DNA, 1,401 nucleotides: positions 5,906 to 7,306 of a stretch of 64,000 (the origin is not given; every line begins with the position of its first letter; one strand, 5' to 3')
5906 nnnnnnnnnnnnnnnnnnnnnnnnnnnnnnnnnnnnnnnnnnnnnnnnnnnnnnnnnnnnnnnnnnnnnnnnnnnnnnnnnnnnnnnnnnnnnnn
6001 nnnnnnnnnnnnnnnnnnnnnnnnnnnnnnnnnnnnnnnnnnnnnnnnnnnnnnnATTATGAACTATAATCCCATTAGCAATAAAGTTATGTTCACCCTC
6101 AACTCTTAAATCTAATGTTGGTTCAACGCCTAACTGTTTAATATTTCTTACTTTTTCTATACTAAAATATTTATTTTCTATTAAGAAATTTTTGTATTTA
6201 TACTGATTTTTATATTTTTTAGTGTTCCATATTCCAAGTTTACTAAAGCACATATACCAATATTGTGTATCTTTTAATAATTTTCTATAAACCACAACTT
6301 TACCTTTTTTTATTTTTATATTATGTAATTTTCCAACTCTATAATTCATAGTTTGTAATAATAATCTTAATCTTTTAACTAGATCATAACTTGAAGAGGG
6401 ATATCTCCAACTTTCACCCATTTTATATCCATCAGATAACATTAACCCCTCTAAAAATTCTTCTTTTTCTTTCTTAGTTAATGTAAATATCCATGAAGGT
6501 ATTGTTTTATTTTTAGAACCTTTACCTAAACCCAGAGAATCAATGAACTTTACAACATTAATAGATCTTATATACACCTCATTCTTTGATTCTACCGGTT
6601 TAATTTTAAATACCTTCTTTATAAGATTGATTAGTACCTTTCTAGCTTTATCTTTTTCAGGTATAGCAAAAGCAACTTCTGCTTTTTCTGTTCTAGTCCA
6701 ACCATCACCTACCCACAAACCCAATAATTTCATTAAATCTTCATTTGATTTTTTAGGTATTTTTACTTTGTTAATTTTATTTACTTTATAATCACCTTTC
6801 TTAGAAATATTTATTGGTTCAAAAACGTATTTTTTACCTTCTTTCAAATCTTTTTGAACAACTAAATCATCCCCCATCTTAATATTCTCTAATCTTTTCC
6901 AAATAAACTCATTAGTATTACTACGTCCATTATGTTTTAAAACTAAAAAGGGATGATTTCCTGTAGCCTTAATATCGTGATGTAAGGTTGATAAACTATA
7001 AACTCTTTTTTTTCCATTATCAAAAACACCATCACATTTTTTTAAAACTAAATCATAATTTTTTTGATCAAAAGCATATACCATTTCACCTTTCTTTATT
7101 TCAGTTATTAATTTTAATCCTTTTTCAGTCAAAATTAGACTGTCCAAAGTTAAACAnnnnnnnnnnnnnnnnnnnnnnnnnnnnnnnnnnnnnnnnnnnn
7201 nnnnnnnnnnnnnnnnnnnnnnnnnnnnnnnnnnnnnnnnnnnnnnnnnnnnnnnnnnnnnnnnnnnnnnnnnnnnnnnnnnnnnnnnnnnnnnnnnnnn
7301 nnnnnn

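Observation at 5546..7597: Intein with homing endonuclease inside a central-metabolism enzyme (PorB, TPP-binding subunit)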

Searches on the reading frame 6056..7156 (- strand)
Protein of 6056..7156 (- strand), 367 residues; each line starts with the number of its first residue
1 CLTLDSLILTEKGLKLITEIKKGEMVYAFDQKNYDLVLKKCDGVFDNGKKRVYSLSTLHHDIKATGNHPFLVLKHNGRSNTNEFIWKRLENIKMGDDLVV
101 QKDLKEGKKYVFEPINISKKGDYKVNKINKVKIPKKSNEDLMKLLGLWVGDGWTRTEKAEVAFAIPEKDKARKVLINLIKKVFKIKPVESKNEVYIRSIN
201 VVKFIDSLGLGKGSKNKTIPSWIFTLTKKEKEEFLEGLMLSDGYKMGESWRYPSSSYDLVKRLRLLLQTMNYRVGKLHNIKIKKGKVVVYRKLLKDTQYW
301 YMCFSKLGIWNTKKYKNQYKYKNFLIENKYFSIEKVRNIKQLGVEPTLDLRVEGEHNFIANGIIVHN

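Call 11: search_solved_structures(query=window:6056-7156:-, show_alignments=2, max_evalue=0.01)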
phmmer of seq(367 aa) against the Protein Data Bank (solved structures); distinct sequences matched with E-value up to 0.01: 11.
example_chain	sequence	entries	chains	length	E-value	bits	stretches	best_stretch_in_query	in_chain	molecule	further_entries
1mi8_A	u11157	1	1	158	2.9e-10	42.7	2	21-99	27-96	DnaB intein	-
6frg_A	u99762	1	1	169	1.1e-08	37.6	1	22-94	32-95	Replicative DNA helicase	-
6frh_A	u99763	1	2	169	1.1e-08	37.6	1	22-94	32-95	Replicative DNA helicase,Replicative DNA helicase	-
4o1r_A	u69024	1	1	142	1.5e-08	37.1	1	5-79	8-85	Replicative DNA helicase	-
7cfv_A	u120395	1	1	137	2.9e-08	36.1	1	332-367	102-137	Spl DnaX mini-intein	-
1am2_A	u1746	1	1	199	2.3e-07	33.2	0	41-103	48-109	MXE GYRA INTEIN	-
6fre_A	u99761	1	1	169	2.5e-07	33.1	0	22-94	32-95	Replicative DNA helicase,Replicative DNA helicase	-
4oz6_A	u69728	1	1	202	6.1e-06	28.5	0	41-103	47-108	Mxe gyrA intein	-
2cw7_A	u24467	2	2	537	4.5e-05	25.6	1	121-277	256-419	Endonuclease PI-PkoII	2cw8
7qsu_A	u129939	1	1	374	0.0016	20.6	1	91-245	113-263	V-ATPase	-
6qaz_A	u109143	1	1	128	0.0064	18.6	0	329-367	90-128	cyanophage-like gp41-1 intein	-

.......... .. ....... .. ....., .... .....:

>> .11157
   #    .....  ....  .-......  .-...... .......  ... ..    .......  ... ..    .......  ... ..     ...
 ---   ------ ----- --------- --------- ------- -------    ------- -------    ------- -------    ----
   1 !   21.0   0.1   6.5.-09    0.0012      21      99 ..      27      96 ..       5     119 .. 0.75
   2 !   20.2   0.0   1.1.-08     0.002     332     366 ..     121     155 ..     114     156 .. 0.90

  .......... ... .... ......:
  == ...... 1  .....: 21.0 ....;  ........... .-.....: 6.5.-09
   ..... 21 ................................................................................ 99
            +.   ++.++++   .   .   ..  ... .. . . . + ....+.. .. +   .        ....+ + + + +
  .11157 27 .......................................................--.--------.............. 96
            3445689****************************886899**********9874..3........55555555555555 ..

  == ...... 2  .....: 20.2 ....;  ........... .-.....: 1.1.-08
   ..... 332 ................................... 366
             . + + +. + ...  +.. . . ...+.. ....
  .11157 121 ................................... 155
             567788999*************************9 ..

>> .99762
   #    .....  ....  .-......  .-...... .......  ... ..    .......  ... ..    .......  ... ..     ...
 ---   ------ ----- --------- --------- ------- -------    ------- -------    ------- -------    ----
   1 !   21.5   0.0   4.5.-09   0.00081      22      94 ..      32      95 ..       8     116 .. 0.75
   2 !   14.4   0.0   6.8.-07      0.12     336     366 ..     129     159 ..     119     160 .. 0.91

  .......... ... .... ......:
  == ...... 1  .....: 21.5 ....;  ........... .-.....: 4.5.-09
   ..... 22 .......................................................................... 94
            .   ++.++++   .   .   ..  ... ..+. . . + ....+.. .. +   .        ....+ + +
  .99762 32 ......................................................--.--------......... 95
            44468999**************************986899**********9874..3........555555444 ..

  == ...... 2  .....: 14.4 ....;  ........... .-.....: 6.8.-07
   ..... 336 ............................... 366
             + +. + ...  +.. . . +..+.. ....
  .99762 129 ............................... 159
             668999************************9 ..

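Call 40: search_protein_representatives(protein=window:6056-7156:-)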
Query: 367 residues. Proteins with E-value up to 0.001 (for the whole library): 4552; up to 1e-10: 911; up to 1e-30: 71. The best 150 are listed.
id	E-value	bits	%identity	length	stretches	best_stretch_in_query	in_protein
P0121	9.6e-128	442.4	55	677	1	1-367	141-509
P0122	2.9e-127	440.9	57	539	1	1-367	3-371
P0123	1.2e-72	261.2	52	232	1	1-230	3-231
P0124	3.8e-70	252.9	31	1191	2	1-367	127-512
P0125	4.2e-59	216.6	37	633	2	1-153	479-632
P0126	1.1e-58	215.2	42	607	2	1-299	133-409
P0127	2.7e-58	213.9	58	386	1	1-184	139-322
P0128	8.2e-57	209.1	56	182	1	1-172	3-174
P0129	1.9e-52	194.7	40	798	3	1-103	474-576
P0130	2.6e-52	194.3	63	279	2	1-122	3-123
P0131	5.3e-48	180.1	41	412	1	1-367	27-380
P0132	5.5e-48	180.0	29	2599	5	11-367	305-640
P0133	6.5e-47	176.5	30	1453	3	1-367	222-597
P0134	8.2e-46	172.9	61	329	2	1-126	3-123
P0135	9.3e-44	166.1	29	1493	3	7-367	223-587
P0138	2.5e-41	158.1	32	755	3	1-367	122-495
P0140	8.6e-41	156.4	34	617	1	1-367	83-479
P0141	1.4e-40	155.7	31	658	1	1-367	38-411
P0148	3.1e-38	147.9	35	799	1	1-367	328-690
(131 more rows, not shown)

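Call 41: search_protein_families(library=pfam, proteins=[P0124, P0125, P0126, P0129, P0131, P0133, P0138, P0140, P0141, P0148], max_evalue=0.00001)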
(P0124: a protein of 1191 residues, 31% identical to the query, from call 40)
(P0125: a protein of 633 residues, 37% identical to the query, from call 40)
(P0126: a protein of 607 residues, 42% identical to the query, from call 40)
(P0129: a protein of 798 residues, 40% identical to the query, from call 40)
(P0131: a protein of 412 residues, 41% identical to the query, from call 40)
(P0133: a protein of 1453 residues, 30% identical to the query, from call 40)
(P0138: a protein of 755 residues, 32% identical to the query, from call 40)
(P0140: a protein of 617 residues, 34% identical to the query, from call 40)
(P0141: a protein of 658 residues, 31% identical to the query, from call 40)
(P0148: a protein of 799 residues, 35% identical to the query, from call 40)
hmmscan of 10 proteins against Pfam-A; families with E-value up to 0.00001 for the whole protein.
P0124 (1191 aa): 7 families
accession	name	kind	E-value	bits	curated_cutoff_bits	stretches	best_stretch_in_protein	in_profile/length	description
PF01458.23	SUFBD_core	-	7.9e-75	251.7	27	2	1016-1162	86-232/232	SUF system FeS cluster assembly, SufBD core domain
PF14890.11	Intein_splicing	-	2.5e-36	125.3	35.8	2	694-1018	8-155/155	Intein splicing domain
PF14528.11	LAGLIDADG_3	-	1.5e-24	86.5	22.5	2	359-413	1-55/82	LAGLIDADG-like domain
PF05204.19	Hom_end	-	7.9e-11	42.5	21.1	1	363-433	16-84/110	Homing endonuclease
PF01079.26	Hint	-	1.1e-08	35.4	29.7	0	680-778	12-116/213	Hint module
PF19295.5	SufBD_N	-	1.8e-08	34.7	23.5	1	503-587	87-171/172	SufBD protein N-terminal region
PF07591.16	PT-HINT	-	1.5e-06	29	27.7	0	133-198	1-71/137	Pretoxin HINT domain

P0125 (633 aa): 3 families
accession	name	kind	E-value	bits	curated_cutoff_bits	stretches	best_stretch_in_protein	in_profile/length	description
PF14890.11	Intein_splicing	-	3.2e-14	53.4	35.8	1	486-611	2-127/155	Intein splicing domain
PF14528.11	LAGLIDADG_3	-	7.6e-09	36.2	22.5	0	242-289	8-55/82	LAGLIDADG-like domain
PF02775.26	TPP_enzyme_C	-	4.1e-06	27.1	21.9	0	448-479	58-88/151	Thiamine pyrophosphate enzyme, C-terminal TPP binding domain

P0126 (607 aa): 2 families
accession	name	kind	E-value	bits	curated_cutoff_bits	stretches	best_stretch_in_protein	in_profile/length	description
PF14890.11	Intein_splicing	-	2.4e-18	66.9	35.8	1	139-445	1-155/155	Intein splicing domain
PF02775.26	TPP_enzyme_C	-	4.2e-16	59.5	21.9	1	56-134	18-89/151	Thiamine pyrophosphate enzyme, C-terminal TPP binding domain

P0129 (798 aa): 5 families
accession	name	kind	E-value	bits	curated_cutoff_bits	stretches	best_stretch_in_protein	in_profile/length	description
PF14890.11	Intein_splicing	-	6.3e-20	72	35.8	1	481-626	2-155/155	Intein splicing domain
PF02775.26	TPP_enzyme_C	-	5.5e-13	49.4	21.9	0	45-107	2-63/151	Thiamine pyrophosphate enzyme, C-terminal TPP binding domain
PF14528.11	LAGLIDADG_3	-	2e-07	31.6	22.5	0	328-384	8-64/82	LAGLIDADG-like domain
PF13403.11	Hint_2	-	1.9e-06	28.8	28.4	0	474-505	2-33/147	Hint domain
PF01079.26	Hint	-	1.9e-06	28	29.7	0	471-583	10-129/213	Hint module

P0131 (412 aa): 2 families
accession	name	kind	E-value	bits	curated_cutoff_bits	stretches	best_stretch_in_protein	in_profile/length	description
PF14890.11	Intein_splicing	-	9.4e-19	68.2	35.8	1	35-380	3-155/155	Intein splicing domain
PF14528.11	LAGLIDADG_3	-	1.1e-07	32.5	22.5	0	246-303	1-51/82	LAGLIDADG-like domain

P0133 (1453 aa): 6 families
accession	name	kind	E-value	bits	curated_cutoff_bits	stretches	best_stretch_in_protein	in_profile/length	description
PF07230.16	Portal_T4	-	1.4e-58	199.2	22.9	1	1054-1273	200-430/433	Bacteriophage T4-like portal protein (Gp20)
PF14890.11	Intein_splicing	-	2.4e-25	89.6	35.8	2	236-597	9-155/155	Intein splicing domain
PF14528.11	LAGLIDADG_3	-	4.1e-18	65.9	22.5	1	463-533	4-73/82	LAGLIDADG-like domain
PF05204.19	Hom_end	-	1.4e-14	54.5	21.1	1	923-1013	2-85/110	Homing endonuclease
PF07591.16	PT-HINT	-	4.8e-09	37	27.7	0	229-319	2-91/137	Pretoxin HINT domain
PF01079.26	Hint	-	6.4e-08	32.9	29.7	0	624-709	12-106/213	Hint module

P0138 (755 aa): 3 families
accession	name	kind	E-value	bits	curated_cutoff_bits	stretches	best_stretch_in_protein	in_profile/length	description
PF14890.11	Intein_splicing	-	1.1e-22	81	35.8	1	134-495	7-155/155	Intein splicing domain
PF14528.11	LAGLIDADG_3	-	4.2e-06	27.4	22.5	0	360-413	3-55/82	LAGLIDADG-like domain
PF01079.26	Hint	-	9e-06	25.9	29.7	0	119-221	10-120/213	Hint module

P0140 (617 aa): 2 families
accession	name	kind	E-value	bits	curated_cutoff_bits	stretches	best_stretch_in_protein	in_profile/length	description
PF14890.11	Intein_splicing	-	8.8e-21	74.8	35.8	1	104-479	19-155/155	Intein splicing domain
PF00574.28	CLP_protease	-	2.4e-20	73.6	20.2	2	480-602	59-180/182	Clp protease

P0141 (658 aa): 1 family
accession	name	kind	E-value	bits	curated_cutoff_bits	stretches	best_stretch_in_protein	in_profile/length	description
PF14890.11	Intein_splicing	-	1.4e-15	57.8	35.8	1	53-411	11-155/155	Intein splicing domain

P0148 (799 aa): 3 families
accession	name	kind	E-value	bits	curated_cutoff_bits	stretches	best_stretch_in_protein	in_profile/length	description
PF00082.27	Peptidase_S8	-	3.2e-34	119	21.8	2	151-333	1-197/288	Subtilase family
PF14890.11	Intein_splicing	-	1.6e-20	74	35.8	1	338-690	5-155/155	Intein splicing domain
PF14528.11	LAGLIDADG_3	-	2.4e-06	28.2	22.5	0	560-600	2-47/82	LAGLIDADG-like domain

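Call 58: predict_structure(alignment_id=A2)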
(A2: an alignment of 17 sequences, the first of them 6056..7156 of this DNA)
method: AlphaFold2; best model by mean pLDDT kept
length: 367 residues; sequences in the alignment: 17
mean_pLDDT: 90.8   pTM: 0.88
mean pLDDT of the five models: 90.8, 90.3, 89.0, 85.3, 81.4
residues with pLDDT >= 90: 263; 70-90: 85; 50-70: 19; < 50: 0
segments of 3 or more residues with pLDDT < 50: none
pLDDT, mean of each block of 10 residues (from residue 1): 96 96 95 91 95 94 96 81 92 95 92 89 68 95 96 90 91 96 94 93 94 90 96 96 90 94 94 90 82 86 86 70 81 94 96 91 93
secondary structure, 60 per line:
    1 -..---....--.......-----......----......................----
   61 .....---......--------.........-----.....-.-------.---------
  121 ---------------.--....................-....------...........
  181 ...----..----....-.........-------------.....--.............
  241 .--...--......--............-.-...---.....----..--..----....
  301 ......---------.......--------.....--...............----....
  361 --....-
elements in order: E7-10 E13-16 E25-30 E35-56 E61-65 E69-74 E83-88 E97-101 H139-151 E152-155 E160-163 H170-183 E194-197 H199-207 H221-225 H228-241 E244-246 E249-254 H257-268 E272-274 E278-282 E297-306 H316-322 E331-335 E338-352 E357-360 E363-366

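Call 60: fold_search(model_id=the predicted structure, library=pdb)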
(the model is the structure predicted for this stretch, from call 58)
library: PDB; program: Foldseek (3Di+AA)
matches with E <= 10: 494; with E <= 0.001: 38
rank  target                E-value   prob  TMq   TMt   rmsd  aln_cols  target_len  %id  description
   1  7qsu                  5.1e-22  1.00  0.74  0.74   4.7       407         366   20  Crystal structure of homing endonuclease-associated TliVMA intein (C1A, d333-339) (released 2022-03-30)
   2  7qss                  3.5e-20  1.00  0.75  0.64   5.1       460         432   18  Crystal structure of homing endonuclease-associated TliVMA intein (C1A) (released 2022-03-30)
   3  7qst                  7.2e-18  1.00  0.67  0.68   5.6       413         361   15  Crystal structure of homing endonuclease-associated PhoVMA intein (C1A) (released 2022-03-30)
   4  2cw7                  6.0e-15  1.00  0.67  0.47   9.3       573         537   14  Crystal structure of intein homing endonuclease II (released 2006-04-18)
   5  1vde_B                1.1e-13  1.00  0.51  0.45   9.1       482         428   13  PI-SCEI, A HOMING ENDONUCLEASE WITH PROTEIN SPLICING ACTIVITY (released 1998-04-08)
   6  1dfa                  2.9e-13  1.00  0.53  0.49  11.8       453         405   15  CRYSTAL STRUCTURE OF PI-SCEI IN C2 SPACE GROUP (released 1999-12-08)
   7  1vde_A                2.6e-12  1.00  0.50  0.44  20.7       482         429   14  PI-SCEI, A HOMING ENDONUCLEASE WITH PROTEIN SPLICING ACTIVITY (released 1998-04-08)
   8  1ef0_A                7.0e-12  1.00  0.48  0.43  19.9       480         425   13  CRYSTAL STRUCTURE OF PI-SCEI MINIPRECURSOR (released 2000-06-07)
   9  1lwt_A                1.2e-11  1.00  0.50  0.43  11.8       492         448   14  Crystal structure of the intein homing endonuclease PI-SceI bound to its substrate DNA (Ca2+ free) (released 2002-09-27)
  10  1lws_A                1.4e-11  1.00  0.49  0.43  20.2       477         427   14  Crystal structure of the intein homing endonuclease PI-SceI bound to its recognition sequence (released 2002-09-27)
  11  1um2_B                5.8e-11  1.00  0.47  0.42  21.0       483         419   13  Crystal Structure of the Vma1-Derived Endonuclease with the Ligated Extein Segment (released 2004-09-22)
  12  1ef0_B                9.5e-11  1.00  0.47  0.44  11.8       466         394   13  CRYSTAL STRUCTURE OF PI-SCEI MINIPRECURSOR (released 2000-06-07)
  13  1jva_B                1.0e-10  1.00  0.52  0.45   9.0       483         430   11  CRYSTAL STRUCTURE OF THE VMA1-DERIVED ENDONUCLEASE BEARING THE N AND C EXTEIN PROPEPTIDES (released 2002-08-29)
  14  1um2_A                1.3e-10  1.00  0.47  0.42  12.8       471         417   13  Crystal Structure of the Vma1-Derived Endonuclease with the Ligated Extein Segment (released 2004-09-22)
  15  6frg                  5.5e-07  1.00  0.33  0.75  10.1       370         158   14  Crystal structure of G-1F mutant of Ssp DnaB Mini-Intein variant M86 (released 2019-01-30)
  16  1am2                  1.4e-06  1.00  0.33  0.64  15.5       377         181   12  GYRA INTEIN FROM MYCOBACTERIUM XENOPI (released 1998-06-24)
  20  1mi8                  1.6e-05  1.00  0.32  0.82   8.3       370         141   14  2.0 Angstrom crystal structure of a DnaB intein from Synechocystis sp. PCC 6803 (released 2003-08-19)
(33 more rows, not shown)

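Call 64: find_related_loci(query=A2, collection=viral_contigs, flank=4000)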
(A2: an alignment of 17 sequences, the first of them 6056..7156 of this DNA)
Query A2 (367 aa) in viral_contigs; peptide patterns used: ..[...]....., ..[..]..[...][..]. (x = any residue, [..] = any of these).
46 stretches matched a pattern; 7 encode a relative of the query (tblastn E <= 1e-3); 7 distinct loci.
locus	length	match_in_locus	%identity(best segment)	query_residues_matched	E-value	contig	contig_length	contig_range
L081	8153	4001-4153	38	312-367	8e-6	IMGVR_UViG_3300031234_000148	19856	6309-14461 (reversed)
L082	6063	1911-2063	38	312-367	8e-6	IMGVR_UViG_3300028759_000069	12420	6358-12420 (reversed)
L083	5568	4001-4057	79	349-367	9e-6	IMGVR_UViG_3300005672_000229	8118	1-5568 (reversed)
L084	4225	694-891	32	302-367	1e-5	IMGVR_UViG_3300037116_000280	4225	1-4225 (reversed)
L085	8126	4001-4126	40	328-367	1e-5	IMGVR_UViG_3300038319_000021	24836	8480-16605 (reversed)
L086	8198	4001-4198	32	302-367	1e-5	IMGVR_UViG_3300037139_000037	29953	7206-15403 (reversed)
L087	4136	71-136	68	346-367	2e-5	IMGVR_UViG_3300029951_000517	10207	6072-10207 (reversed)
